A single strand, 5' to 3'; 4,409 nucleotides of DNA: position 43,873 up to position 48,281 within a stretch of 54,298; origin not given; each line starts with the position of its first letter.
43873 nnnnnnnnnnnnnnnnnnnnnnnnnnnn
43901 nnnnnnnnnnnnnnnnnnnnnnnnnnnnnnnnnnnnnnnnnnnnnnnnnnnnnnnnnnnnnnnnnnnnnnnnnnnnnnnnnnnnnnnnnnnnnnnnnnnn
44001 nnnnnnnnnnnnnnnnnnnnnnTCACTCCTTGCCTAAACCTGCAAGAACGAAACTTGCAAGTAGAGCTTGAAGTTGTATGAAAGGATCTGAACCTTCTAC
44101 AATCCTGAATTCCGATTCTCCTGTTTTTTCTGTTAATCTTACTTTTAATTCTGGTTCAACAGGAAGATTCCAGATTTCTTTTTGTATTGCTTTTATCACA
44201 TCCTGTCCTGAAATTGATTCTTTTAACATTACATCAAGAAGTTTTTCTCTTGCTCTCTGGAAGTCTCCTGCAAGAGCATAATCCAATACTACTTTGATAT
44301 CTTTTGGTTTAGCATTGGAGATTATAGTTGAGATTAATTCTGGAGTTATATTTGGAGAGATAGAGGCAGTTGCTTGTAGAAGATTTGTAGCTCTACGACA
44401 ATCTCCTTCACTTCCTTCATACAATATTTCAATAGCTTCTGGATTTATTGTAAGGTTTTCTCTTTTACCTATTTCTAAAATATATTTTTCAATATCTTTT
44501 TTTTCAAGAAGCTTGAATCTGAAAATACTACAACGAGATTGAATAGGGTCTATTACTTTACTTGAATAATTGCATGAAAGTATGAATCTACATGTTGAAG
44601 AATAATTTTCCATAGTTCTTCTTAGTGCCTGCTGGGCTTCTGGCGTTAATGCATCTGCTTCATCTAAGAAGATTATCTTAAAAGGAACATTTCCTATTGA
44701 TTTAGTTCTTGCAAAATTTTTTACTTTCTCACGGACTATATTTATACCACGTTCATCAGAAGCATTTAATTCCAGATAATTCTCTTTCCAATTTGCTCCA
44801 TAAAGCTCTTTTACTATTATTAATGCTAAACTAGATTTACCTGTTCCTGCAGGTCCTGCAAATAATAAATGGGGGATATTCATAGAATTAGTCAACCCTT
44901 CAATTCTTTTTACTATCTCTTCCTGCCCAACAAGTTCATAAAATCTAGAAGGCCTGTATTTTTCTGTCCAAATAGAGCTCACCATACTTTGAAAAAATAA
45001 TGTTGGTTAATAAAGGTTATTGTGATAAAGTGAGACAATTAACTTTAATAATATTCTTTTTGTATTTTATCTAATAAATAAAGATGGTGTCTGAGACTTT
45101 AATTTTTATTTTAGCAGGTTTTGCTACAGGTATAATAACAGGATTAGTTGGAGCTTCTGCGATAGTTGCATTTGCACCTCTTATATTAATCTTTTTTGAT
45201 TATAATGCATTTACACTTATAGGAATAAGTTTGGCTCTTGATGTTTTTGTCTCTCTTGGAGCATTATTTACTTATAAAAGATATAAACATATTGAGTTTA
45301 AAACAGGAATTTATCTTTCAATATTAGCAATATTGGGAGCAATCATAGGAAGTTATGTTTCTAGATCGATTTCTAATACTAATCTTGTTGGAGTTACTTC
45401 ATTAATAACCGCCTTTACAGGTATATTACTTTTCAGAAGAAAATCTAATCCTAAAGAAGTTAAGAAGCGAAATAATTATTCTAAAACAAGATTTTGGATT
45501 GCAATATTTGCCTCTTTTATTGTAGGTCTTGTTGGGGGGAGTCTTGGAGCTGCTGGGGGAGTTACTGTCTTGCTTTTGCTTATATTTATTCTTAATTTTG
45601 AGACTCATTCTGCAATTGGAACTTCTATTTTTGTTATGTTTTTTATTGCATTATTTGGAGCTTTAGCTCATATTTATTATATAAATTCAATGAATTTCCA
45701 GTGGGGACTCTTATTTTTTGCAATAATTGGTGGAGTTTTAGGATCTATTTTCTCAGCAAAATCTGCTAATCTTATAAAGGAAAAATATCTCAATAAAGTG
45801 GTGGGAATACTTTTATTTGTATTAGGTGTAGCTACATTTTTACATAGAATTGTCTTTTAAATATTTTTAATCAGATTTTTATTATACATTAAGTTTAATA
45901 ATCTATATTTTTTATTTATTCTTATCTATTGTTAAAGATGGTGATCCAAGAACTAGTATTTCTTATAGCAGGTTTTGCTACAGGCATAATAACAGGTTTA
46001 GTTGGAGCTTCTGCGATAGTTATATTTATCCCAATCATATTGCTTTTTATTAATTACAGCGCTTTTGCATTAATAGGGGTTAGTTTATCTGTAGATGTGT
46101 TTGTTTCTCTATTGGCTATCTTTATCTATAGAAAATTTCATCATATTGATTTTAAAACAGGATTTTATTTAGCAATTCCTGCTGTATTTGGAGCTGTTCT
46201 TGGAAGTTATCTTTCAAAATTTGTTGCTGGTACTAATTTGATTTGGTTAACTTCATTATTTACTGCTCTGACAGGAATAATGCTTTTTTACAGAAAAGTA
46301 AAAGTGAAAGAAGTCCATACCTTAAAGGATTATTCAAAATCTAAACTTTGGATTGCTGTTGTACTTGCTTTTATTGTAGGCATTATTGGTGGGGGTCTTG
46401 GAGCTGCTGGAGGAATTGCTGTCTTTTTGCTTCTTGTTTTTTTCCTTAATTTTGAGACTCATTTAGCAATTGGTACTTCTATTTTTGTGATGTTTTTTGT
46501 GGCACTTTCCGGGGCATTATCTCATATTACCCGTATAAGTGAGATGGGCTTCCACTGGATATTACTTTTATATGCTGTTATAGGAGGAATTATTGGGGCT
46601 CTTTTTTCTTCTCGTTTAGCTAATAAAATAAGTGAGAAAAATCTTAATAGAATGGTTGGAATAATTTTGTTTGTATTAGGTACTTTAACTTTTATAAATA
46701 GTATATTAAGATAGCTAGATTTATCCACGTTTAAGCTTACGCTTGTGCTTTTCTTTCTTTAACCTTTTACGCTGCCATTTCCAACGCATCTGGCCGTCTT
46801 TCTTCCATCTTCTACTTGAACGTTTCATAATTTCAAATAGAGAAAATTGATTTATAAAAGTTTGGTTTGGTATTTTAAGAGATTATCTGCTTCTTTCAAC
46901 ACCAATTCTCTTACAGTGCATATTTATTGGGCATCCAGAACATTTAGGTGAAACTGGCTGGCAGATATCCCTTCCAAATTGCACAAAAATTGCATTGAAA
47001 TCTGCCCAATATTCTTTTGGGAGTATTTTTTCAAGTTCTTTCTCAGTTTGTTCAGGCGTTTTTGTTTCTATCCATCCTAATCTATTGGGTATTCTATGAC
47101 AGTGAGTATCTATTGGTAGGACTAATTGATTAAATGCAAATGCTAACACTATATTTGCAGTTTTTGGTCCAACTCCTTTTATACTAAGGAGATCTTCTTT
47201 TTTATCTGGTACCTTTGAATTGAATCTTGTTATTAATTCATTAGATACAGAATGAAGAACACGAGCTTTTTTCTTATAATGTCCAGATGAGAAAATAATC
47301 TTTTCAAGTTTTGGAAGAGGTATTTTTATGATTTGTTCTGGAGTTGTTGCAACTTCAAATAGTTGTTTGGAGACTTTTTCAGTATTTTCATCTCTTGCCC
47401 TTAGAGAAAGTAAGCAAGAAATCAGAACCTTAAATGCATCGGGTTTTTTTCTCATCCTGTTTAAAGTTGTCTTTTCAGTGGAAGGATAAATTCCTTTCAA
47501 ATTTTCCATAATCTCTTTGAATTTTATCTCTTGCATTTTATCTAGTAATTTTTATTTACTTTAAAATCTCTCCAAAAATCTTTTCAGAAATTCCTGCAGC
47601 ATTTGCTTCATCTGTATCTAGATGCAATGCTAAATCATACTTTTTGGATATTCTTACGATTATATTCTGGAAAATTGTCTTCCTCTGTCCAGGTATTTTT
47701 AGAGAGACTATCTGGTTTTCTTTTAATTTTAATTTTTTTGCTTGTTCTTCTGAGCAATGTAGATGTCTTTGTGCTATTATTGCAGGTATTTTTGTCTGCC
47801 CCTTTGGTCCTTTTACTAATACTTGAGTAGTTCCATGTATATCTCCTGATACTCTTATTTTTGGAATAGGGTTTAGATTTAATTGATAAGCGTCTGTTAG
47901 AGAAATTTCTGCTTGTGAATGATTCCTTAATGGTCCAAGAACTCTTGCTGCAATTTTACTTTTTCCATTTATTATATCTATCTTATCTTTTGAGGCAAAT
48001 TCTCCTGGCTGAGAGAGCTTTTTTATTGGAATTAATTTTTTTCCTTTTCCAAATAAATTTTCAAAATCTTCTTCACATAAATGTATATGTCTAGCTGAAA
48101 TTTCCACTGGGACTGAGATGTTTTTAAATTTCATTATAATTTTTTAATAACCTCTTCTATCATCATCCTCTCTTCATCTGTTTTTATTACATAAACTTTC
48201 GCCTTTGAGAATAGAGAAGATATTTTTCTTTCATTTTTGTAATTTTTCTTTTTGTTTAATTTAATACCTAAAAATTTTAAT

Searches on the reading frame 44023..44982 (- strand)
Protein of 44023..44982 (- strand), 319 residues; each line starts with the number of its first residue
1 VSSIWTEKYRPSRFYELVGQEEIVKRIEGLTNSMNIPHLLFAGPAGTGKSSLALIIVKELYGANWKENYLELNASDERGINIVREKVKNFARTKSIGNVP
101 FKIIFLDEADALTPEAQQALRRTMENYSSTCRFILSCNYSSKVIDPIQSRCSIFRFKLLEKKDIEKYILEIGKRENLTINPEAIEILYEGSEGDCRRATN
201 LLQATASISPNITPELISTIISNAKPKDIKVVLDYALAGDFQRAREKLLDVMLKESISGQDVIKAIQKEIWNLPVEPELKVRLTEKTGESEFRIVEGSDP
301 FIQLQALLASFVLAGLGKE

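Call 21: search_protein_families(library=pfam, proteins=[window:44023-44982:-], max_evalue=0.001)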
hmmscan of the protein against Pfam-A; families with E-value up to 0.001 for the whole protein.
window:44023-44982:- (319 aa): 10 families
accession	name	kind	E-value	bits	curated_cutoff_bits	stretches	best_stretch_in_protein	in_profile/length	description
PF08542.16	Rep_fac_C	-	3.3e-17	63.1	23.6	1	225-310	2-88/88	Replication factor C C-terminal domain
PF00004.35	AAA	-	2.9e-16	60.5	21.2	1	39-154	1-126/131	ATPase family associated with various cellular activities (AAA)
PF13177.12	DNA_pol3_delta2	-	7.3e-12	46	27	1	22-158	4-159/161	DNA polymerase III, delta subunit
PF25361.1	AAA_lid_RFC1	-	2.5e-07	30.5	34.9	1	163-207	3-47/59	RFC1-like, AAA+ ATPase lid domain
PF05496.18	RuvB_N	-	1e-06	29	27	1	10-127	2-111/159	Holliday junction DNA helicase RuvB P-loop domain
PF13173.12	AAA_14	-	1e-05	25.9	27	1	39-136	5-96/129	AAA domain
PF13191.12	AAA_16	-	2.1e-05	25.5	32.6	0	16-63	1-51/167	AAA ATPase domain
PF16193.11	AAA_assoc_2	-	0.00013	22.6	34.3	1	175-221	3-55/81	AAA C-terminal domain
PF25199.1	nSTAND_NTPase5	-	0.00087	19.6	34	0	21-139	26-134/145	Novel STAND NTPase 5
PF01078.27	Mg_chelatase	-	0.00089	19.2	20.3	0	37-71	23-56/207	Magnesium chelatase, subunit ChlI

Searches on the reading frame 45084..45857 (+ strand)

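Call 21: search_protein_families(library=pfam, proteins=[window:45084-45857:+], max_evalue=0.001)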
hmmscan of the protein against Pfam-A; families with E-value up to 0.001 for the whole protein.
window:45084-45857:+ (258 aa): 1 family
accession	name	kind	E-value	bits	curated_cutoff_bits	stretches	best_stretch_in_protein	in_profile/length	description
PF01925.25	TauE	-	1.1e-38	133.7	32.6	1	9-250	2-236/237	Sulfite exporter TauE/SafE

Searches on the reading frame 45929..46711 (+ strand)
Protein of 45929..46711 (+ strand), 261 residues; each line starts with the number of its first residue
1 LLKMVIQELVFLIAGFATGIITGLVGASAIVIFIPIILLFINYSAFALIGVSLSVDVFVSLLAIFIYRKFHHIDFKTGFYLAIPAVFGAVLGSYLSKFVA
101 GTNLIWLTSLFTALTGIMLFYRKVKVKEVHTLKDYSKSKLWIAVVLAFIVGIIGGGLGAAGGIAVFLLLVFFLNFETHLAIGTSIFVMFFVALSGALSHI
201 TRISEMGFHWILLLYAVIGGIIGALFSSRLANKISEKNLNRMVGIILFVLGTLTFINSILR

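Call 21: search_protein_families(library=pfam, proteins=[window:45929-46711:+], max_evalue=0.001)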
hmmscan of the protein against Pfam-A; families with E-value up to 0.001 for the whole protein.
window:45929-46711:+ (261 aa): 1 family
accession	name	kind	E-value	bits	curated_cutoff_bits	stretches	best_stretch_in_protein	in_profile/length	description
PF01925.25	TauE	-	4e-38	131.9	32.6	1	12-252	2-235/237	Sulfite exporter TauE/SafE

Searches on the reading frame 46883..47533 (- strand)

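Call 21: search_protein_families(library=pfam, proteins=[window:46883-47533:-], max_evalue=0.001)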
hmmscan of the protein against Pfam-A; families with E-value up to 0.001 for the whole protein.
window:46883-47533:- (216 aa): 2 families
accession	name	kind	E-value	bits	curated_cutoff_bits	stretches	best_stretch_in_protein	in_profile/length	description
PF00730.31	HhH-GPD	-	5e-20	72.3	26.2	1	38-173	1-108/108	HhH-GPD superfamily base excision DNA repair protein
PF00633.29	HHH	-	6.7e-08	32.4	24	1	103-132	1-30/30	Helix-hairpin-helix motif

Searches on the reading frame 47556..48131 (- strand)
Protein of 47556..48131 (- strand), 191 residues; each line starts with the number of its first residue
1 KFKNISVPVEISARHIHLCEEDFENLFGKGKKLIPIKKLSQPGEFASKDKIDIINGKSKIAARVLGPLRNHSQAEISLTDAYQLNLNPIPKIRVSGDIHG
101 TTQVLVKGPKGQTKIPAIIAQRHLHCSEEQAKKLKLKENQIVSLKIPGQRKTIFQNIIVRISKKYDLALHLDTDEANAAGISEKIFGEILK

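Call 21: search_protein_families(library=pfam, proteins=[window:47556-48131:-], max_evalue=0.001)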
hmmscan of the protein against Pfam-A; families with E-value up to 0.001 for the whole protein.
window:47556-48131:- (191 aa): 1 family
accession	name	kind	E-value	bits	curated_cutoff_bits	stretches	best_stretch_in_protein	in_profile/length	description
PF06130.18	PTAC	-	2.5e-61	206.9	25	1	8-181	1-175/176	Phosphate propanoyltransferase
